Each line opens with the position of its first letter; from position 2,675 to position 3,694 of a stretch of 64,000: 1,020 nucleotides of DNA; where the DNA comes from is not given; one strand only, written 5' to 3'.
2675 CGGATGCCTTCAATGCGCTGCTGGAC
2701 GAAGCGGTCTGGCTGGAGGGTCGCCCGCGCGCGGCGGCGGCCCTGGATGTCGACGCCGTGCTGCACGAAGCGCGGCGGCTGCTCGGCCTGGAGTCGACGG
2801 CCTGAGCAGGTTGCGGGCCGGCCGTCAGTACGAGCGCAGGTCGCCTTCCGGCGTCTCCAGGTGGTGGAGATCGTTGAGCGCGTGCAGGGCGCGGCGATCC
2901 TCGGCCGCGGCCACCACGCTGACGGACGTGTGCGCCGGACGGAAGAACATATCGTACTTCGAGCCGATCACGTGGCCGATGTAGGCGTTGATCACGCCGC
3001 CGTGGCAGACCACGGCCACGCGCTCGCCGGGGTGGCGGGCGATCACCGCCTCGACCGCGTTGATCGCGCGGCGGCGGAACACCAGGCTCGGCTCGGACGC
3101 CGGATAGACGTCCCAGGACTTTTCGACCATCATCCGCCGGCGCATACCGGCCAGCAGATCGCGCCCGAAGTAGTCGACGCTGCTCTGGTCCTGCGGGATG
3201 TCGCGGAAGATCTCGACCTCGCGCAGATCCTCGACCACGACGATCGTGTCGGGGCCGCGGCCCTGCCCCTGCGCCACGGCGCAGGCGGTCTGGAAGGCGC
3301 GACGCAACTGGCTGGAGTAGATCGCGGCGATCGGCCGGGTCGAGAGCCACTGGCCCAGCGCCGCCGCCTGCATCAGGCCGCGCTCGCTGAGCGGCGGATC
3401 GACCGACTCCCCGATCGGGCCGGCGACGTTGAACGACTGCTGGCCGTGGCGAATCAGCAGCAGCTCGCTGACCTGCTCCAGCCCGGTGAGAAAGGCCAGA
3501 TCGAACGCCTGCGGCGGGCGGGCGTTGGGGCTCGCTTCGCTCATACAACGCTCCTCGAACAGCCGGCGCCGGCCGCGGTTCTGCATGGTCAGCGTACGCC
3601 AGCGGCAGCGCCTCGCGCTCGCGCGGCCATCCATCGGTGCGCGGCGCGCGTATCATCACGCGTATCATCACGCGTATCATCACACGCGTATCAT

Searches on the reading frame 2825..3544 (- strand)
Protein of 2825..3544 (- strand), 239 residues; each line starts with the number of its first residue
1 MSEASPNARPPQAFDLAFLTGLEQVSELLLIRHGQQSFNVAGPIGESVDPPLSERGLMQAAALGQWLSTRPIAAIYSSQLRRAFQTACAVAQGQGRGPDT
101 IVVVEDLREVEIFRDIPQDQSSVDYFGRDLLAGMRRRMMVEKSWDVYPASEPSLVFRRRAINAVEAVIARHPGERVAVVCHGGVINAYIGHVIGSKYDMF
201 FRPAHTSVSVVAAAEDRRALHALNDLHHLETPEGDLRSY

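Call 45: find_encoding_contigs(protein=window:2825-3544:-, flank=4000, max_places=10)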
Protein window:2825-3544:- (239 aa): 3 contigs read that carry it; 1 place shown.
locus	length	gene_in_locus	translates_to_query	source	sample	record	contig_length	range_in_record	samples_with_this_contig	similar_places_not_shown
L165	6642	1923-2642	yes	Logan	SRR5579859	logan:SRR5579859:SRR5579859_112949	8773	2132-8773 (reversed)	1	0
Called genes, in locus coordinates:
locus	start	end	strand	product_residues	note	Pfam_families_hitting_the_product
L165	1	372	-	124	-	?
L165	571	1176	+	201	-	PF13302:Acetyltransf_3, PF00583:Acetyltransf_1, PF13420:Acetyltransf_4 (weak), PF13508:Acetyltransf_7 (weak)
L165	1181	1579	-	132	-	PF13911:AhpC-TSA_2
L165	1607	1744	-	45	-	-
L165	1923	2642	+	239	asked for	PF00300:His_Phos_1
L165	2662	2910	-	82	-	-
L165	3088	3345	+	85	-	-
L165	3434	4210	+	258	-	-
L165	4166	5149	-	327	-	PF04185:Phosphoesterase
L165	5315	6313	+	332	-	PF16884:ADH_N_2, PF00107:ADH_zinc_N, PF13602:ADH_zinc_N_2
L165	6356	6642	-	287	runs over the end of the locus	-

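Call 67: find_homologous_proteins(query=window:2825-3544:-, max_evalue=1e-40)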
Query window:2825-3544:- (239 aa): 1015 proteins with E <= 1e-40 among 3212 candidates; the best 120 are listed.
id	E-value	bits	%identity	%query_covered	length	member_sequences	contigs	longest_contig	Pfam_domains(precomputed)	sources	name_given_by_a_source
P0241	4.2e-154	529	100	100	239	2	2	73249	PF00300.28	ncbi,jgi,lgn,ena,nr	ncbi:MAG TPA: histidine phosphatase family protein [Dehalococcoidia bacterium]|nr:histidine phosphat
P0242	2.4e-136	471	88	100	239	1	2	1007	PF00300.28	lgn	-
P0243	3.0e-136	470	87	100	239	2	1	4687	PF00300.28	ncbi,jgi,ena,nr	ncbi:MAG TPA: histidine phosphatase family protein [Dehalococcoidia bacterium]|nr:histidine phosphat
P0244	5.1e-136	469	88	100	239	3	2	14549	PF00300.28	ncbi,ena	-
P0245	3.1e-135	467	87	100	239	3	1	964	PF00300.28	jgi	-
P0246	3.6e-134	463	87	100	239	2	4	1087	PF00300.28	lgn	-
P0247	3.7e-134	463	86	100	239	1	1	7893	PF00300.28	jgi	jgi:probable phosphoglycerate mutase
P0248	5.3e-122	424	77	100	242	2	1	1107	PF00300.28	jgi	jgi:probable phosphoglycerate mutase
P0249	1.8e-109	383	71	100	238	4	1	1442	PF00300.28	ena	-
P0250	4.6e-108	378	72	100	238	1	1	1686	PF00300.28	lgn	-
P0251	1.2e-107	377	73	100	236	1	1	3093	PF00300.28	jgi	jgi:broad specificity phosphatase PhoE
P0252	2.9e-106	372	71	100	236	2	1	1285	PF00300.28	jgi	jgi:broad specificity phosphatase PhoE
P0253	2.6e-101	356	69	100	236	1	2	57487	PF00300.28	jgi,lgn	-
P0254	5.7e-97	342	68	100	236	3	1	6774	PF00300.28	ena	-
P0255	6.2e-97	342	65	100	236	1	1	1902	PF00300.28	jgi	jgi:broad specificity phosphatase PhoE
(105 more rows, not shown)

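Call 68: find_encoding_contigs(protein=P0244, flank=6000, max_places=6)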
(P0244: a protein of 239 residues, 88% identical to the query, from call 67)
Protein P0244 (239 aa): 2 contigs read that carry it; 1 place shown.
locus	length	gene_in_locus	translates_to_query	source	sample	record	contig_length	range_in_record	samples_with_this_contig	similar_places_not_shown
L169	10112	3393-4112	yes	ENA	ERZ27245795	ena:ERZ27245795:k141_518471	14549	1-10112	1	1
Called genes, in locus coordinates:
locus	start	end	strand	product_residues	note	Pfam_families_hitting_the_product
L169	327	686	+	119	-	PF03795:YCII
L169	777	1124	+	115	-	PF03795:YCII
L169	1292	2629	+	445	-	PF04542:Sigma70_r2, PF08281:Sigma70_r4_2, PF20239:DUF6596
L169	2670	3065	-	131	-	PF13911:AhpC-TSA_2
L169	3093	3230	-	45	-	-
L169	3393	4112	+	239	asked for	PF00300:His_Phos_1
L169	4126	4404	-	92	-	-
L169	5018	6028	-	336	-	PF04185:Phosphoesterase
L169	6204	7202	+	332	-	PF16884:ADH_N_2, PF00107:ADH_zinc_N, PF13602:ADH_zinc_N_2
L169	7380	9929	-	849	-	PF01590:GAF, PF13185:GAF_2, PF00989:PAS, PF08448:PAS_4, PF13188:PAS_8, PF13426:PAS_9, PF00989:PAS, PF08448:PAS_4, +6 more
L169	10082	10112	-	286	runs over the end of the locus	-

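Call 69: find_encoding_contigs(protein=P0243, flank=4000, max_places=6)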
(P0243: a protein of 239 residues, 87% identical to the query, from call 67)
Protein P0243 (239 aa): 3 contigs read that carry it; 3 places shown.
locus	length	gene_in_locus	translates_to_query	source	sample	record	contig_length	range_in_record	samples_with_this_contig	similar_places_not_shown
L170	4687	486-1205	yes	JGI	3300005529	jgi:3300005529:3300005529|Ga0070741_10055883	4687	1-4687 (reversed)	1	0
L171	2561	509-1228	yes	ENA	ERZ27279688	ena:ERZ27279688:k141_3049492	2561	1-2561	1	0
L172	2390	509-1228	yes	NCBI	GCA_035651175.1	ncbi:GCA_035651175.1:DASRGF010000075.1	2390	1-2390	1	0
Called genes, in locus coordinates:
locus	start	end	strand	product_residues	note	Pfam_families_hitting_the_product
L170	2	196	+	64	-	?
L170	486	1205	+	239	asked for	PF00300:His_Phos_1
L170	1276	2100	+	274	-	PF00378:ECH_1, PF16113:ECH_2, PF00378:ECH_1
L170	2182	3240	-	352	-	PF08240:ADH_N, PF00107:ADH_zinc_N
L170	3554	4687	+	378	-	?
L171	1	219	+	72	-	PF00089:Trypsin (weak), PF13365:Trypsin_2 (weak), PF00949:Peptidase_S7 (weak)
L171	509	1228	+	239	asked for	PF00300:His_Phos_1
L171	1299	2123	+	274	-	PF00378:ECH_1, PF16113:ECH_2, PF00378:ECH_1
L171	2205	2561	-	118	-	?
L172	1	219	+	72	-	PF00089:Trypsin (weak), PF13365:Trypsin_2 (weak), PF00949:Peptidase_S7 (weak)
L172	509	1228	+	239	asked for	PF00300:His_Phos_1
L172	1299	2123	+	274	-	PF00378:ECH_1, PF16113:ECH_2, PF00378:ECH_1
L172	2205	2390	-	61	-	?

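Call 80: find_encoding_contigs(protein=P0247, flank=6000, max_places=6)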
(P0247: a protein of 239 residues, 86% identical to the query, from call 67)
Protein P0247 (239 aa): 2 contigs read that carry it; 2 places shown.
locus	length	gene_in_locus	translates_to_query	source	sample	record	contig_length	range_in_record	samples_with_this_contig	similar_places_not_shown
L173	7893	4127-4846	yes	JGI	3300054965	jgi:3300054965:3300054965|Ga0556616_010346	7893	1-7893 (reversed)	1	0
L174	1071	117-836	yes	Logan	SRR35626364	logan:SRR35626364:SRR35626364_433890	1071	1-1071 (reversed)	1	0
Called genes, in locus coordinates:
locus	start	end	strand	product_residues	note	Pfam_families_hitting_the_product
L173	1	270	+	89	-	?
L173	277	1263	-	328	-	PF00291:PALP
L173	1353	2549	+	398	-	-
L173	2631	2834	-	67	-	-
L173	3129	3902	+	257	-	PF00089:Trypsin, PF13365:Trypsin_2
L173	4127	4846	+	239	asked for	PF00300:His_Phos_1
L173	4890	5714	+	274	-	PF00378:ECH_1, PF16113:ECH_2, PF00378:ECH_1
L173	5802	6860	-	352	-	PF08240:ADH_N, PF00107:ADH_zinc_N, PF13602:ADH_zinc_N_2 (weak)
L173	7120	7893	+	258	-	?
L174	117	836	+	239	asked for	PF00300:His_Phos_1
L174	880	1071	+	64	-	?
